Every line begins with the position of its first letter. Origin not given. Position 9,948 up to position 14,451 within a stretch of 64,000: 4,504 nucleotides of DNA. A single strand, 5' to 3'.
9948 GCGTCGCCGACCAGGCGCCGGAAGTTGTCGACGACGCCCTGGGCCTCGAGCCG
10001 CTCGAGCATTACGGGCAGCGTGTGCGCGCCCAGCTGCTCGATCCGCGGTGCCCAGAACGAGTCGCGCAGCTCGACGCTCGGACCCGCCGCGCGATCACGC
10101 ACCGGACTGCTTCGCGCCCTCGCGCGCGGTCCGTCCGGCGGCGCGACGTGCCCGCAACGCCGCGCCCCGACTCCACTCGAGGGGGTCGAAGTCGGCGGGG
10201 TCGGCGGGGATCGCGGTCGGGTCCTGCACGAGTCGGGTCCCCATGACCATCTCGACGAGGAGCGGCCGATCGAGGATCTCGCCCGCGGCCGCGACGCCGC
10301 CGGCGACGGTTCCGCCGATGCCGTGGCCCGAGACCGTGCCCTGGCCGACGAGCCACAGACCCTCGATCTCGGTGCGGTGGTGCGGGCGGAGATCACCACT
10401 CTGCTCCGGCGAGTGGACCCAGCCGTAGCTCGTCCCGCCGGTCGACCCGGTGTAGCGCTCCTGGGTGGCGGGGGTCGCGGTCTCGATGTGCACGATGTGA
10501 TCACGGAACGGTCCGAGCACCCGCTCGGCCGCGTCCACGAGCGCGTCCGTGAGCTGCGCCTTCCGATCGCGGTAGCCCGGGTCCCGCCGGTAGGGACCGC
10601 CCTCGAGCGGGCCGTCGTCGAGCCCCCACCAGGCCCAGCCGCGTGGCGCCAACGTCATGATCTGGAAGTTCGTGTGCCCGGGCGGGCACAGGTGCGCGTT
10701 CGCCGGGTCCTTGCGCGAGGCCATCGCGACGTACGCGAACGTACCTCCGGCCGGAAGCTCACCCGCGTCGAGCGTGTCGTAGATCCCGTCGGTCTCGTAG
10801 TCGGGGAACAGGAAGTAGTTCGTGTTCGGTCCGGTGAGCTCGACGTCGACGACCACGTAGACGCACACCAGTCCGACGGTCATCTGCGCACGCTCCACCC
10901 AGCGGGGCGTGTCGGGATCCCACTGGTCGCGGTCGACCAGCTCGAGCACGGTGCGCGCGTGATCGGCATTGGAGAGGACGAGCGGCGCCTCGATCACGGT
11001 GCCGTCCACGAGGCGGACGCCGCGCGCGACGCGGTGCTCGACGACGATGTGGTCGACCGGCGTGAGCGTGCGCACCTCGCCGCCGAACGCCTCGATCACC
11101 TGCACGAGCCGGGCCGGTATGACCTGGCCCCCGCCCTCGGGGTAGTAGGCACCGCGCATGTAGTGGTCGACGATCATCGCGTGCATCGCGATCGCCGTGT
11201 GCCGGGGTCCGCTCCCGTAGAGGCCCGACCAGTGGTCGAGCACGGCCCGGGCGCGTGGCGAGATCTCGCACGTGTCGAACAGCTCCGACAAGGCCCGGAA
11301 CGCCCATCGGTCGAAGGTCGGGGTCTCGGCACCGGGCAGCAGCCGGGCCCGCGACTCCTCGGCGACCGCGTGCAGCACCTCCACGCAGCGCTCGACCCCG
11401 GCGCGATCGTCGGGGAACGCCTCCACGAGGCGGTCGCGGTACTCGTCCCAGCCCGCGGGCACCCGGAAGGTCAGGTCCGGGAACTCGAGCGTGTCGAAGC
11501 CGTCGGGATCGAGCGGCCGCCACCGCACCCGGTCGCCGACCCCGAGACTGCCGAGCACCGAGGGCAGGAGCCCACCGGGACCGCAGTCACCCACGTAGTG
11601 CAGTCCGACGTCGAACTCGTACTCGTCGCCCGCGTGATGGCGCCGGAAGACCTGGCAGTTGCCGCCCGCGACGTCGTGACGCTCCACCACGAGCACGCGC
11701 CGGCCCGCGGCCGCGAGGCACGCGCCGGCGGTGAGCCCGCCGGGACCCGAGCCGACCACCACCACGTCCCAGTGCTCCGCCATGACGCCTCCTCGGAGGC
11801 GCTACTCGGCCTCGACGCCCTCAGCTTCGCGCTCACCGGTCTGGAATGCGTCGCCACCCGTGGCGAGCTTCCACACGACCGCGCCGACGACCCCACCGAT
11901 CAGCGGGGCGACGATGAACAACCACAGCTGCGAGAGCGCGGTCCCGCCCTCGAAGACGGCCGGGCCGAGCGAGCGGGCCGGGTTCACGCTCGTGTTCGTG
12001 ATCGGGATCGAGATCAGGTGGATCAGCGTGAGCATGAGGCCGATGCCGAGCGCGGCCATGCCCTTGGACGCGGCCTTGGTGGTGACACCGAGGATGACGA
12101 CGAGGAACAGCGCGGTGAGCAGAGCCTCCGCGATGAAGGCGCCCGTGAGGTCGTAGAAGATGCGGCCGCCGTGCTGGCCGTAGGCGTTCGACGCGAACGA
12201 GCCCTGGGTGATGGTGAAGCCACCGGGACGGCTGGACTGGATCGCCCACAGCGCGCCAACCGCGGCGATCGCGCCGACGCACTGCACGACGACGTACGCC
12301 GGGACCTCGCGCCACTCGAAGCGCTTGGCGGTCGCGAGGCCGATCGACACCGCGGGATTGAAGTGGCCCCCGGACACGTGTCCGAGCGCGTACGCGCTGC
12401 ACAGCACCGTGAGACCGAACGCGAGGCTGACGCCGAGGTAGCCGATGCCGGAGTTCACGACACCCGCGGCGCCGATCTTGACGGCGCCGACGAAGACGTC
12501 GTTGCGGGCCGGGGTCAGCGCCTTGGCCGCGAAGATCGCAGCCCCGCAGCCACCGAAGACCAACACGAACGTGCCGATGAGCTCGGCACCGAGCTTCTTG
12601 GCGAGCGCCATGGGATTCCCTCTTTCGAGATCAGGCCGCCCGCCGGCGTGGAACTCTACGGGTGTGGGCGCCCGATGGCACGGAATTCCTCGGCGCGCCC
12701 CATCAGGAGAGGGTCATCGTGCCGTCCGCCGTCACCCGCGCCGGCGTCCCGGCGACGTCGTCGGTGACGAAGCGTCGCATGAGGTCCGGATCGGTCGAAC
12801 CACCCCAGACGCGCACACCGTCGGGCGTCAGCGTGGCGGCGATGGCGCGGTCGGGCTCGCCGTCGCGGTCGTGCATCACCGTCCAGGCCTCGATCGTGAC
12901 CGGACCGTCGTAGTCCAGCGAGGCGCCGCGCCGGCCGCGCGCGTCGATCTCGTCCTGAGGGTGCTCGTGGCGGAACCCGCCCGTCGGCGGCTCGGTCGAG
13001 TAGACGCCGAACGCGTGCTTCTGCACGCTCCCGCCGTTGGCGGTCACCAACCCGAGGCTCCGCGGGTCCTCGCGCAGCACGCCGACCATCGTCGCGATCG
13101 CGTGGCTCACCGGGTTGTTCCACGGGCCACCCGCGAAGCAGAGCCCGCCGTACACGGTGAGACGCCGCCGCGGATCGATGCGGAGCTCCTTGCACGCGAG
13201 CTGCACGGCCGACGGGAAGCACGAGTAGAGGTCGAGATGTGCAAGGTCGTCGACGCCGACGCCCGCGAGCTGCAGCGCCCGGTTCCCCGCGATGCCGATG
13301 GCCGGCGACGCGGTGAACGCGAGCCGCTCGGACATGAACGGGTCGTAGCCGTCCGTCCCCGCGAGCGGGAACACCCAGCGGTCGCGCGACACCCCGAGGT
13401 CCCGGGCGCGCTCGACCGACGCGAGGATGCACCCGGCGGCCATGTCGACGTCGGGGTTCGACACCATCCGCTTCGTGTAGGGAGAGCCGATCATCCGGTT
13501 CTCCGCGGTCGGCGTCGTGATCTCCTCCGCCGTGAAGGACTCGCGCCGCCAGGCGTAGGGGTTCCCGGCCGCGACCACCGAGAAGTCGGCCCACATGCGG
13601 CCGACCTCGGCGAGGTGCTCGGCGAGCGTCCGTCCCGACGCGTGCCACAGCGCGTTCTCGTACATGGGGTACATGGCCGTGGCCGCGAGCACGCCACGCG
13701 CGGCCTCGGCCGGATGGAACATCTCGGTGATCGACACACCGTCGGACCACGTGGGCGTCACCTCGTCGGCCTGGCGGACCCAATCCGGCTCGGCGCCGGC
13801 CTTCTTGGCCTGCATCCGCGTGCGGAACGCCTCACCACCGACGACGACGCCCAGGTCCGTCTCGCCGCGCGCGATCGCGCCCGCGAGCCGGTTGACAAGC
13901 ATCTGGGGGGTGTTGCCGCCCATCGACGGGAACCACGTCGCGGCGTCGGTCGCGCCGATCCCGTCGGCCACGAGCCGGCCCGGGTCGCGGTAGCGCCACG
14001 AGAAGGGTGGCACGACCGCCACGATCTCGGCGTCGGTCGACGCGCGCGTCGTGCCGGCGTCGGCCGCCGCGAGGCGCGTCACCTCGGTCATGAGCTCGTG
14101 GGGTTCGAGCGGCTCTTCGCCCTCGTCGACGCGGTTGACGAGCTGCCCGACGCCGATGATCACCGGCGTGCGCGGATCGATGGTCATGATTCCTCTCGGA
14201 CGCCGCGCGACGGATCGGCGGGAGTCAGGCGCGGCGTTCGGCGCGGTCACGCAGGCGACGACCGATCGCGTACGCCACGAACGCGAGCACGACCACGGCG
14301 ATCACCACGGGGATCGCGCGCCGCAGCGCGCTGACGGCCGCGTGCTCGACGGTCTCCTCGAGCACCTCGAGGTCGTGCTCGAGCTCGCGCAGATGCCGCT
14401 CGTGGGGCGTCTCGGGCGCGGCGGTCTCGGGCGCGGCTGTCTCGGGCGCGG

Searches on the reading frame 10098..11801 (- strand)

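Call 47: search_protein_families(library=pfam, proteins=[window:10098-11801:-], max_evalue=0.00001)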
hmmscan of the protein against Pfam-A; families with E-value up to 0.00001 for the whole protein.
window:10098-11801:- (568 aa): 6 families
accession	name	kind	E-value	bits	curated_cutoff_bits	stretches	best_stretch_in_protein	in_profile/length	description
PF01593.30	Amino_oxidase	-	5.4e-20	72.5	19.8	1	21-315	2-288/443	Flavin containing amine oxidoreductase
PF13450.12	NAD_binding_8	-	4.1e-12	46.6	21.9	1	15-72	1-54/68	NAD(P)-binding Rossmann-like domain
PF12831.13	FAD_oxidored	-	6.3e-07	29.5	27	1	12-49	1-38/416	FAD dependent oxidoreductase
PF00890.30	FAD_binding_2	-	1.6e-06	28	20.4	1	12-48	1-37/414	FAD binding domain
PF01494.25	FAD_binding_3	-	2.4e-06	27.5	22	1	12-44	3-35/349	FAD binding domain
PF01266.30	DAO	-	5.8e-06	26.5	27.9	0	12-357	1-272/353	FAD dependent oxidoreductase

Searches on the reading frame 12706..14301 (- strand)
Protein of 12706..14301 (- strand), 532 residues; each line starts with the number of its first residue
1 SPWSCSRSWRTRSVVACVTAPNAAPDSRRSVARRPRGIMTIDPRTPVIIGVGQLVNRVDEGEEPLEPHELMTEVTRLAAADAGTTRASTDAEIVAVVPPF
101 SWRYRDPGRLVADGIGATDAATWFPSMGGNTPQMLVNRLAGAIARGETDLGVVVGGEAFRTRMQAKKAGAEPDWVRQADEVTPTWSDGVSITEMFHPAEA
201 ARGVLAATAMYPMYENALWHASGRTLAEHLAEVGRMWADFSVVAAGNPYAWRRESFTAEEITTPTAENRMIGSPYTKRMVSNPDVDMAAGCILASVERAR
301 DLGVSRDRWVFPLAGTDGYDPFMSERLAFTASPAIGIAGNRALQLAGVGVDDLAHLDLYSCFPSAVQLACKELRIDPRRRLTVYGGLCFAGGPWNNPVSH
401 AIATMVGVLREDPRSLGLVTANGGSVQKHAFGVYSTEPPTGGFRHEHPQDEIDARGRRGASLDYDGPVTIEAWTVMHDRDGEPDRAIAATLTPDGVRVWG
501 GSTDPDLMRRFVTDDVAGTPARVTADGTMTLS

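Call 47: search_protein_families(library=pfam, proteins=[window:12706-14301:-], max_evalue=0.00001)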
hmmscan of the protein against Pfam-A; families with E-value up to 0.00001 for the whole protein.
window:12706-14301:- (532 aa): 1 family
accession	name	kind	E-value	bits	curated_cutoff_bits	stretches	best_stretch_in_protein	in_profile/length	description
PF18313.7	TLP1_add_C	-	4.6e-12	46.2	26.1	1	449-528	3-83/83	Thiolase-like protein type 1 additional C-terminal domain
